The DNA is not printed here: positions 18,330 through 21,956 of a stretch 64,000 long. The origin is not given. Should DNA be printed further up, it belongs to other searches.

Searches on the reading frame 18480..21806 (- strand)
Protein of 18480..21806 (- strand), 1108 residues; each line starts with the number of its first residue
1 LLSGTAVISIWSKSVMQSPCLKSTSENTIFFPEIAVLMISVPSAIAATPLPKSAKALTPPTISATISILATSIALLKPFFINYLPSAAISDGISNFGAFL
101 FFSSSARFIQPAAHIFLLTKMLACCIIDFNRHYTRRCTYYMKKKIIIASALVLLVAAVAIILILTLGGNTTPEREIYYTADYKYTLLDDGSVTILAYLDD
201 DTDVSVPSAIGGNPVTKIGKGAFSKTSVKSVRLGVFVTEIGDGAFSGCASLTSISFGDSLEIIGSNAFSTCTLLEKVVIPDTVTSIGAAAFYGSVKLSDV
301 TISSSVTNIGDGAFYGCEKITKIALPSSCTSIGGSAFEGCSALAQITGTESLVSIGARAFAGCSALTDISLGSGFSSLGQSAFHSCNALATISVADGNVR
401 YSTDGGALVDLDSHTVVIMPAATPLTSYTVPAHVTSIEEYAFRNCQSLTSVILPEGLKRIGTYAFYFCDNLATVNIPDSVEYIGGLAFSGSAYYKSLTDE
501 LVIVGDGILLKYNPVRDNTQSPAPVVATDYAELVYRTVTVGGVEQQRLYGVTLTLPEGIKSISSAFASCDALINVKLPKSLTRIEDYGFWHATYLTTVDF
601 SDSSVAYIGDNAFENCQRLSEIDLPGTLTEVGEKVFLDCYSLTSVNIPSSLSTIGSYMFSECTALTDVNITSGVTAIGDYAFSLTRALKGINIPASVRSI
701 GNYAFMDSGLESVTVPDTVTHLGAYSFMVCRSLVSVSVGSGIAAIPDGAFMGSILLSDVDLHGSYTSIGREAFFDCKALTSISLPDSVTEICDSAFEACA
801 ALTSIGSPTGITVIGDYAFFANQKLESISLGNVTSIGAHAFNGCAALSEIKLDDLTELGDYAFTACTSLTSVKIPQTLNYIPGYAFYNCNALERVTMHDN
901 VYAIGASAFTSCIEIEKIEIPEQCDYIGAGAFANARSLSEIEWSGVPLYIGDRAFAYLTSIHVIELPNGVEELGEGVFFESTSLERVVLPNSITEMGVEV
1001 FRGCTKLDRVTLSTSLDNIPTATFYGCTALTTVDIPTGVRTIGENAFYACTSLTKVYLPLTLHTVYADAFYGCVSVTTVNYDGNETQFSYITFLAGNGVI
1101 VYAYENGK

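Call 24: search_protein_families(library=pfam, proteins=[window:18480-21806:-], max_evalue=0.0001)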
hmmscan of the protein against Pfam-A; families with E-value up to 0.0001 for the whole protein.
window:18480-21806:- (1108 aa): 2 families
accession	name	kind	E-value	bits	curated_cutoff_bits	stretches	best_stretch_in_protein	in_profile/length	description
PF13306.12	LRR_5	-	2.5e-208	680.8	27.7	8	856-984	1-126/127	BspA type Leucine rich repeat region (6 copies)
PF13855.12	LRR_8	-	4.2e-31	106.9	27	0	810-853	12-57/61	Leucine rich repeat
